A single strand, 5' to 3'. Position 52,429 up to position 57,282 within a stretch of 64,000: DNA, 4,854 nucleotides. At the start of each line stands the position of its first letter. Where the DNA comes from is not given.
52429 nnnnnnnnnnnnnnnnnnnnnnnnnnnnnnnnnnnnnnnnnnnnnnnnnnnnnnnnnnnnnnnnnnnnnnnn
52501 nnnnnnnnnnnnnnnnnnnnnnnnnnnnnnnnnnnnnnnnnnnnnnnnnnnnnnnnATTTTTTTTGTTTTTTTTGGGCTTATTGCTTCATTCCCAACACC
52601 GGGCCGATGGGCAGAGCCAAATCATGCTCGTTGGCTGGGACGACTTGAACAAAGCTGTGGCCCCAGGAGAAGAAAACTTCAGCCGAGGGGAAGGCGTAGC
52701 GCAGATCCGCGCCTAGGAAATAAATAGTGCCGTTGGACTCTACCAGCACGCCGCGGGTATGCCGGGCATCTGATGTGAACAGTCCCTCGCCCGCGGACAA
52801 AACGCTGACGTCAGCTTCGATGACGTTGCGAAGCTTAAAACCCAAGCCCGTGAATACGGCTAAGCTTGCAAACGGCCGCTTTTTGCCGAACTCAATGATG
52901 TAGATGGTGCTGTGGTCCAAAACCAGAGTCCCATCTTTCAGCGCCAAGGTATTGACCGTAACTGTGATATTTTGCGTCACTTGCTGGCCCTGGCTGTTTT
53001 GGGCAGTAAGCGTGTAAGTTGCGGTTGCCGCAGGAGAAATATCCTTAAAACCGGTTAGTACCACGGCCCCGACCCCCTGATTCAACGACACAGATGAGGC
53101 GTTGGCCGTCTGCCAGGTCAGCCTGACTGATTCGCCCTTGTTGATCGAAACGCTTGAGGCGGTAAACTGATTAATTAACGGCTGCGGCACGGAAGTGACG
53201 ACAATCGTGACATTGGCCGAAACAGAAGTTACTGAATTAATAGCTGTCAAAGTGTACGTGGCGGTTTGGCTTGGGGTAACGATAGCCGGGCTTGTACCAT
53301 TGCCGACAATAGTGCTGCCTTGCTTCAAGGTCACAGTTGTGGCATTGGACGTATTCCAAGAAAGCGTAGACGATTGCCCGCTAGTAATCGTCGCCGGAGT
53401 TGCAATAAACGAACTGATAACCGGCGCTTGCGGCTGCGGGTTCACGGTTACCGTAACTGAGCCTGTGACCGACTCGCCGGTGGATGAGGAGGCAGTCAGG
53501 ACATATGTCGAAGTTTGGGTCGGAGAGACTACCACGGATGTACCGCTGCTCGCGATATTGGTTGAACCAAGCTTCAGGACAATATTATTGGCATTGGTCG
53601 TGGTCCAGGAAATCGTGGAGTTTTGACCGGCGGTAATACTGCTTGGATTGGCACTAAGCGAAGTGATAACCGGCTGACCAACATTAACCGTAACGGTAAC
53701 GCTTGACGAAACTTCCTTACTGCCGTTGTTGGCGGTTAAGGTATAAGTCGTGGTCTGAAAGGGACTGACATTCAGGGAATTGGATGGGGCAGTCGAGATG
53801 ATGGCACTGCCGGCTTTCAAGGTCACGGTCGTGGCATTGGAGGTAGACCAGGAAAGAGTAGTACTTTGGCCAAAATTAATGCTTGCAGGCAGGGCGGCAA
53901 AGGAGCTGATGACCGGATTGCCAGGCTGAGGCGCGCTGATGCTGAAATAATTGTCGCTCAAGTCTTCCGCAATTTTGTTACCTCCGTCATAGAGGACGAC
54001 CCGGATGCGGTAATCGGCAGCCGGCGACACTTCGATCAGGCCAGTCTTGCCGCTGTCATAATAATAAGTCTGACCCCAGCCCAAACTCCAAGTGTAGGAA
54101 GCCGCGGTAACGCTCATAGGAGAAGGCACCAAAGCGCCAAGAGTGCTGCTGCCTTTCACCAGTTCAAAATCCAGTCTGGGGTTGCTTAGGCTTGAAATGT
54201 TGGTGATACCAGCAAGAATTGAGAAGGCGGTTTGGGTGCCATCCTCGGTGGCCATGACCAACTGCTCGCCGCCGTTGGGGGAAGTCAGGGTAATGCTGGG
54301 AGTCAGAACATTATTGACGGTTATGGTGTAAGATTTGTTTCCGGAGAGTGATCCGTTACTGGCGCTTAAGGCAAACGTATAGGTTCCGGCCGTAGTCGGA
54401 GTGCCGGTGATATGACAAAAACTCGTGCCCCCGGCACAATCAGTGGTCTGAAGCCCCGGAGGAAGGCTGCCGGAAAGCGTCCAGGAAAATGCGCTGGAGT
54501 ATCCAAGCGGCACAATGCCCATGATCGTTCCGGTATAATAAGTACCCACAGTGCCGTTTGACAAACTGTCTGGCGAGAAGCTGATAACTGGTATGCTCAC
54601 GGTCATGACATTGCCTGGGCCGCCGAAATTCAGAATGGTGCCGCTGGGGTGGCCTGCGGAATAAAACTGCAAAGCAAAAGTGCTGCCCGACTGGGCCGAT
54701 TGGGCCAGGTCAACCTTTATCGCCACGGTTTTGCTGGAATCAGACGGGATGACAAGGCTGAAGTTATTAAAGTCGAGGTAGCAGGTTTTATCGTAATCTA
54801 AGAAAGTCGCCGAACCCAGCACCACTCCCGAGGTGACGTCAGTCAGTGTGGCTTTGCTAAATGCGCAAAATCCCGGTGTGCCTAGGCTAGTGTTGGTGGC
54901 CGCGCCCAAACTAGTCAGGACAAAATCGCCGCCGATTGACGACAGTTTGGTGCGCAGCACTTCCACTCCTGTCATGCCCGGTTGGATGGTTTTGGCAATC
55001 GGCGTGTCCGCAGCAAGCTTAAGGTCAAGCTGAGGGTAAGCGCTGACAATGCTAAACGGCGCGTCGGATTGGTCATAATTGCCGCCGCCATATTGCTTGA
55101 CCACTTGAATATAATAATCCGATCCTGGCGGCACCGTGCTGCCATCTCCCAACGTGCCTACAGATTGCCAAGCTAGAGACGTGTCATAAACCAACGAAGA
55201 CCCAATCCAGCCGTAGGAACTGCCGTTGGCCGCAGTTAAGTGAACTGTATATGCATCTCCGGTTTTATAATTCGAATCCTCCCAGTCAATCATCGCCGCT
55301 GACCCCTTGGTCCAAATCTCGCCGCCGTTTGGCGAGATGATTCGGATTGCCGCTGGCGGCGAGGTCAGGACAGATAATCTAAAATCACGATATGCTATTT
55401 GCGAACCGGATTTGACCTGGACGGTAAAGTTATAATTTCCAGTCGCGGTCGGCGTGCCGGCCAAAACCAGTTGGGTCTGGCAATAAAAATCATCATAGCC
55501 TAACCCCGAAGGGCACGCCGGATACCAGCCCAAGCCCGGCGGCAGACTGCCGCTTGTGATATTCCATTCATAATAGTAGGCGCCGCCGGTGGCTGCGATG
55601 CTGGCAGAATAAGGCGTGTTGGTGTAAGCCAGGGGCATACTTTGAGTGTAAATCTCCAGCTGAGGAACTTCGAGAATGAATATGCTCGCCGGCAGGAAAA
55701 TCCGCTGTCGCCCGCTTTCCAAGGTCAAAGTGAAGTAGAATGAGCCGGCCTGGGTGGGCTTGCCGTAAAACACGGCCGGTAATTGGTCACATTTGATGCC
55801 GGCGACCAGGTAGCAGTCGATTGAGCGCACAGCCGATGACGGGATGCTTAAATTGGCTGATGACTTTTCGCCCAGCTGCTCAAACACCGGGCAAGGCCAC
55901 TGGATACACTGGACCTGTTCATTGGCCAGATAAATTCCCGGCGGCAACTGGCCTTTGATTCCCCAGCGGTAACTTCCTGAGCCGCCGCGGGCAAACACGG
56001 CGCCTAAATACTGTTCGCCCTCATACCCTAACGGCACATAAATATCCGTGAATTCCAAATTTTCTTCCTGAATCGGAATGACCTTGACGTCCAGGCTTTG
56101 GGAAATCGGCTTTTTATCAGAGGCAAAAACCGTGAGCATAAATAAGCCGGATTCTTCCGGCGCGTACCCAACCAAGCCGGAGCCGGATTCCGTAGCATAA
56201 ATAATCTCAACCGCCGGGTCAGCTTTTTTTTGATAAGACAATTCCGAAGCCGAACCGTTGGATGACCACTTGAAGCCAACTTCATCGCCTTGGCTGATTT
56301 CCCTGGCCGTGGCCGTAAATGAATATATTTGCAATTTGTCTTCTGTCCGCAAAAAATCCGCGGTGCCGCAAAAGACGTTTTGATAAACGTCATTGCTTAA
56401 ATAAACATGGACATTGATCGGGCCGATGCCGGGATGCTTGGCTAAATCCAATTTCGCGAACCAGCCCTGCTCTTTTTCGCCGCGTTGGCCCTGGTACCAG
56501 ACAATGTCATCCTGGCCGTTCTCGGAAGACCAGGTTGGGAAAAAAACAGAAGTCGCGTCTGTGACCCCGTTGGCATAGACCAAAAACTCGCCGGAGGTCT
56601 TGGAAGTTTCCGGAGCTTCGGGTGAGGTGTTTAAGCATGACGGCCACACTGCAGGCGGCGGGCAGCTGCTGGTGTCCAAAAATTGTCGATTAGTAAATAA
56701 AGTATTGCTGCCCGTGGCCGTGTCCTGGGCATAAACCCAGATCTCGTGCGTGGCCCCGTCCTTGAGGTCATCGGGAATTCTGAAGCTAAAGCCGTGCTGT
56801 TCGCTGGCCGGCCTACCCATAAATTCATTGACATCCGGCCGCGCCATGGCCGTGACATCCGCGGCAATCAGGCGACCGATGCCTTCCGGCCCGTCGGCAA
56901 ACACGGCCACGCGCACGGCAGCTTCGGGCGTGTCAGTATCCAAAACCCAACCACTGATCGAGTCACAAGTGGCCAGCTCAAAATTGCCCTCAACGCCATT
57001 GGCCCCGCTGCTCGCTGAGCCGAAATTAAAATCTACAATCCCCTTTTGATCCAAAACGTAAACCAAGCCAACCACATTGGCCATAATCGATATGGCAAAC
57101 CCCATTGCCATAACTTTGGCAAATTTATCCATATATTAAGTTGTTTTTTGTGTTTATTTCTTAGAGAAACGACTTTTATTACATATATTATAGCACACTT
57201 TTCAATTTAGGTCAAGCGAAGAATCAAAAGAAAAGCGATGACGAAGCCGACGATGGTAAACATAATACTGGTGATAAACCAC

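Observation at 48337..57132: Operon of three giant membrane-anchored surface proteins sharing a near-identical 3' block; dockerin-like module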

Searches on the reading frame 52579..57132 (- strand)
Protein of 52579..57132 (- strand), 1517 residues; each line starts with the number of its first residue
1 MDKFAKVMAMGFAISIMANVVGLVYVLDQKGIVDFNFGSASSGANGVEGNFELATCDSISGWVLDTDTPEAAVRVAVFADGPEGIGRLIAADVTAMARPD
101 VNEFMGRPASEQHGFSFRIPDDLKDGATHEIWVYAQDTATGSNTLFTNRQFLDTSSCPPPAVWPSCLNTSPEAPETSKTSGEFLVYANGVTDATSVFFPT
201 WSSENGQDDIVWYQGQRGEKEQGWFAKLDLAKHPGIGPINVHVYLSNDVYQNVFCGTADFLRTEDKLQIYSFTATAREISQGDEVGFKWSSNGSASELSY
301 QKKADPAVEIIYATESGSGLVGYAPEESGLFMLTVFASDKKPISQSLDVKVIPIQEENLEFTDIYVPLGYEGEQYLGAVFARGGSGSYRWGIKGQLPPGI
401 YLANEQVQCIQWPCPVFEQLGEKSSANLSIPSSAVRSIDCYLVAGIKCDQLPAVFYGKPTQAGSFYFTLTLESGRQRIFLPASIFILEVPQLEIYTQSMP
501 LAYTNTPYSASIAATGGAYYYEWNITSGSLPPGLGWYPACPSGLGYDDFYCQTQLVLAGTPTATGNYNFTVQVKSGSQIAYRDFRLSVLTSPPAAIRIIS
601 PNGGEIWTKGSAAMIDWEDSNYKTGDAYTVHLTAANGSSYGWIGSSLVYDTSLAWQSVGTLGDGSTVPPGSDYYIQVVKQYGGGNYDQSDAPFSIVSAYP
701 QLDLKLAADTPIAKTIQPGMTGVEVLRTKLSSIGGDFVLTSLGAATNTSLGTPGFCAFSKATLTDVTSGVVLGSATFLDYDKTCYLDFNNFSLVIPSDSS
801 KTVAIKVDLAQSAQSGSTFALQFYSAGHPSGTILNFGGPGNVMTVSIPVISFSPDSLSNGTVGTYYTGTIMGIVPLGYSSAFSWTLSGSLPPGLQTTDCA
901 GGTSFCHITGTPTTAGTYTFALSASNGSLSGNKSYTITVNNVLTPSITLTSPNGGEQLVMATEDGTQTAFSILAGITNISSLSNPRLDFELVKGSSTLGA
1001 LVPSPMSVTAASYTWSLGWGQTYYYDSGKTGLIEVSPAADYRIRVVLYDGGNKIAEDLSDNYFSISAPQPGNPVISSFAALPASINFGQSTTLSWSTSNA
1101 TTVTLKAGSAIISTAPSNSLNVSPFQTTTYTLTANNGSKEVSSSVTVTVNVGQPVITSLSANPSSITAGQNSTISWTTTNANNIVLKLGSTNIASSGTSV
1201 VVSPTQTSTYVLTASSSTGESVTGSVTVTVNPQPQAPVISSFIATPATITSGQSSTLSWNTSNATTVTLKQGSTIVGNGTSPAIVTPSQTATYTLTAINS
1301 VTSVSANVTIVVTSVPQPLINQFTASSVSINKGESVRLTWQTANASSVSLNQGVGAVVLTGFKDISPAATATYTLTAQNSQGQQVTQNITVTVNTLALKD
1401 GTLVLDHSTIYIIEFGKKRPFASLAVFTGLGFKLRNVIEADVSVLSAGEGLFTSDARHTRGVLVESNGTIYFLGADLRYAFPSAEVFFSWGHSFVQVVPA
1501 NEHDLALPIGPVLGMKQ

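Call 3: search_protein_families(library=pfam, proteins=[window:52579-57132:-], max_evalue=0.1)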
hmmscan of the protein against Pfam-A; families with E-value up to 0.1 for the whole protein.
window:52579-57132:- (1517 aa): 5 families
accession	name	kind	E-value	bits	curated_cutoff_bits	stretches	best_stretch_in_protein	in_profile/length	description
PF08481.16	GBS_Bsp-like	-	8e-11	42.2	31.6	1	177-257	6-89/92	GBS Bsp-like repeat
PF05345.18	He_PIG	-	1.1e-09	39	24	2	497-581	8-88/96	Putative Ig domain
PF07495.19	Y_Y_Y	-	0.0011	19.2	26.6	0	902-938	26-61/65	Y_Y_Y domain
PF07679.22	I-set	-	0.013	16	23.7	0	1122-1149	63-90/90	Immunoglobulin I-set domain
PF24528.1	Ig_ADGRF3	-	0.022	15.4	27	1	1331-1393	28-90/91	Adhesion G-protein coupled receptor F3-like, Ig-like domain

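Call 8: search_protein_families(library=ncbifam, proteins=[window:52579-57132:-], max_evalue=1)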
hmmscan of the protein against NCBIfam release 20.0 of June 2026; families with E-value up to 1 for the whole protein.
window:52579-57132:- (1517 aa): 1 family
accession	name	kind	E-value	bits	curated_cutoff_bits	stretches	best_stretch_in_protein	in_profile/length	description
NF047433.1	Lepto_7_Nterm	domain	0.06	13.1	43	0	1257-1278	8-29/63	LA_0442/LA_0875 N-terminal domain-containing protein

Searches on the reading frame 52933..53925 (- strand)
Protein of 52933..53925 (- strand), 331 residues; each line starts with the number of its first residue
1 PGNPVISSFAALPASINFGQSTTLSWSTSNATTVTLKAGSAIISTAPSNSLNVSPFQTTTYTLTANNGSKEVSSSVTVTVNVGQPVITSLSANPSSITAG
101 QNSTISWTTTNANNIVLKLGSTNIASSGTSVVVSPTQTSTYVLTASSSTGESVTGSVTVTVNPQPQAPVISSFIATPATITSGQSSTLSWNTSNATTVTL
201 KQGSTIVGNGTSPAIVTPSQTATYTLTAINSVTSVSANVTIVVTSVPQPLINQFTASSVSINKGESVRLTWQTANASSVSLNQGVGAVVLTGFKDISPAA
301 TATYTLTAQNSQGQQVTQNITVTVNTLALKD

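Call 91: search_protein_families(library=pfam, proteins=[window:52933-53925:-], max_evalue=0.1)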
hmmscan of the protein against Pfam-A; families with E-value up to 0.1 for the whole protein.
seq(331 aa): 6 families
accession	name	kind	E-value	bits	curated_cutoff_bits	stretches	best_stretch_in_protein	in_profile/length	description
PF24528.1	Ig_ADGRF3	-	5e-05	23.9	27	1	262-324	28-90/91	Adhesion G-protein coupled receptor F3-like, Ig-like domain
PF07679.22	I-set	-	5.4e-05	23.6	23.7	0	52-80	62-90/90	Immunoglobulin I-set domain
PF13895.12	Ig_2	-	0.00037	21.1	27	1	28-80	23-79/79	Immunoglobulin domain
PF10926.14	DUF2800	-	0.049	13.3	21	0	219-277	151-206/368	Protein of unknown function (DUF2800)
PF03642.18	MAP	-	0.093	13.5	24.3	0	294-317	48-71/88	MAP domain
PF16353.11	LacZ_4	-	0.1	13.4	27.3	0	197-230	18-51/87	Beta-galactosidase, domain 4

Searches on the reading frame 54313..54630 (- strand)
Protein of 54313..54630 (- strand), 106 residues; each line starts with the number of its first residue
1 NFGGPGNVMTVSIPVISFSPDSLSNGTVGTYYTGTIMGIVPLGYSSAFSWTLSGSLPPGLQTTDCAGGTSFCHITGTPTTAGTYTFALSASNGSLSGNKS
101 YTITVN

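Call 91: search_protein_families(library=pfam, proteins=[window:54313-54630:-], max_evalue=0.1)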
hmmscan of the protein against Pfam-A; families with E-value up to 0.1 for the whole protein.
seq(106 aa): 3 families
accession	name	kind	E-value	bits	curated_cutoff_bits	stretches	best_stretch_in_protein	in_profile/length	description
PF05345.18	He_PIG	-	1.8e-06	28.7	24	1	19-106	6-96/96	Putative Ig domain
PF17883.6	MBG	-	0.035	15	23.3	1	25-91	7-69/97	MBG domain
PF00801.26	PKD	-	0.06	13.8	23.5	1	44-105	28-80/80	PKD domain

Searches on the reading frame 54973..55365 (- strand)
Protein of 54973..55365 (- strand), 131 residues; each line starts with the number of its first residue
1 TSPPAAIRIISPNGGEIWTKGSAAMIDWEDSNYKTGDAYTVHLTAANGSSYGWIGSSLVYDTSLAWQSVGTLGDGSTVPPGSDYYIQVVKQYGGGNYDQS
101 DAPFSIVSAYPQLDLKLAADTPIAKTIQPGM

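Call 91: search_protein_families(library=pfam, proteins=[window:54973-55365:-], max_evalue=0.1)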
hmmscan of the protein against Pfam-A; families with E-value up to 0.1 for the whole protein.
seq(131 aa): 1 family
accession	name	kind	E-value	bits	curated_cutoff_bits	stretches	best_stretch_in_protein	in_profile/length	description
PF10342.15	Kre9_KNH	-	0.0014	19.8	24.6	1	11-101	1-90/94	Kre9/KNH-like N-terminal Ig-like domain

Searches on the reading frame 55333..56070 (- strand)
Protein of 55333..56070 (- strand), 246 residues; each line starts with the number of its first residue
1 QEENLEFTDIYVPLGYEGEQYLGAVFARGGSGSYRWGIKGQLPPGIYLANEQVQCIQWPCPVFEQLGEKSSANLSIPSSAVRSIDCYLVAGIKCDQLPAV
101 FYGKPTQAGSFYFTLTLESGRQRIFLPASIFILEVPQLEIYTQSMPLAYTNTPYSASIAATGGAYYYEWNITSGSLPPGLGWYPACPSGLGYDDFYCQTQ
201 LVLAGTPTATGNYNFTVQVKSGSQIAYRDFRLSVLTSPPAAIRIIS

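Call 91: search_protein_families(library=pfam, proteins=[window:55333-56070:-], max_evalue=0.1)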
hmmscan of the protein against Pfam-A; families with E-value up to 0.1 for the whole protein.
seq(246 aa): 1 family
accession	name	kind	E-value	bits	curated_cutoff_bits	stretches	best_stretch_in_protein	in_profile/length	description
PF05345.18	He_PIG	-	4.9e-11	43.4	24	1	143-229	8-90/96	Putative Ig domain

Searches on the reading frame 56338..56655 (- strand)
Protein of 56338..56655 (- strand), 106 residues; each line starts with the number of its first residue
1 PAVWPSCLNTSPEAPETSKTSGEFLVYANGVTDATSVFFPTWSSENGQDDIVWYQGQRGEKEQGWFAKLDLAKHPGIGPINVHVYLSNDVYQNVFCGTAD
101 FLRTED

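Call 91: search_protein_families(library=pfam, proteins=[window:56338-56655:-], max_evalue=0.1)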
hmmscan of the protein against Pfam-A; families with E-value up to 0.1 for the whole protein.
seq(106 aa): 1 family
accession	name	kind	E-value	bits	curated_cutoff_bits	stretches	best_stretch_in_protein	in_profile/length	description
PF08481.16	GBS_Bsp-like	-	4.5e-13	49.4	31.6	1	18-99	6-90/92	GBS Bsp-like repeat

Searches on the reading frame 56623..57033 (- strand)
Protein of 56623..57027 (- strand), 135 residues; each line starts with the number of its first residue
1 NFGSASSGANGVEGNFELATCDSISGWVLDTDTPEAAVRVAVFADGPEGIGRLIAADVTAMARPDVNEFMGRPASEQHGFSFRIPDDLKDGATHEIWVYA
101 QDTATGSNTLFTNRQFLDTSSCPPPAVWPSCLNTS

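Call 7: search_protein_families(library=pfam, proteins=[window:56644-57033:-], max_evalue=10)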
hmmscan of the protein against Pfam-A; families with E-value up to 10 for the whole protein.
seq(130 aa): 1 family
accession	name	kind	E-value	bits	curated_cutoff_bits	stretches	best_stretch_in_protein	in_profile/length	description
PF21946.1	LppM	-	0.051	14.3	27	1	76-121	26-70/153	LppM domain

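Call 91: search_protein_families(library=pfam, proteins=[window:56623-57027:-], max_evalue=0.1)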
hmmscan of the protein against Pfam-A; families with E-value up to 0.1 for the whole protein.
seq(135 aa): 1 family
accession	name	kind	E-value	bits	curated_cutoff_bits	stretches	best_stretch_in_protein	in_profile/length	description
PF21946.1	LppM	-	0.057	14.1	27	1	74-119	26-70/153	LppM domain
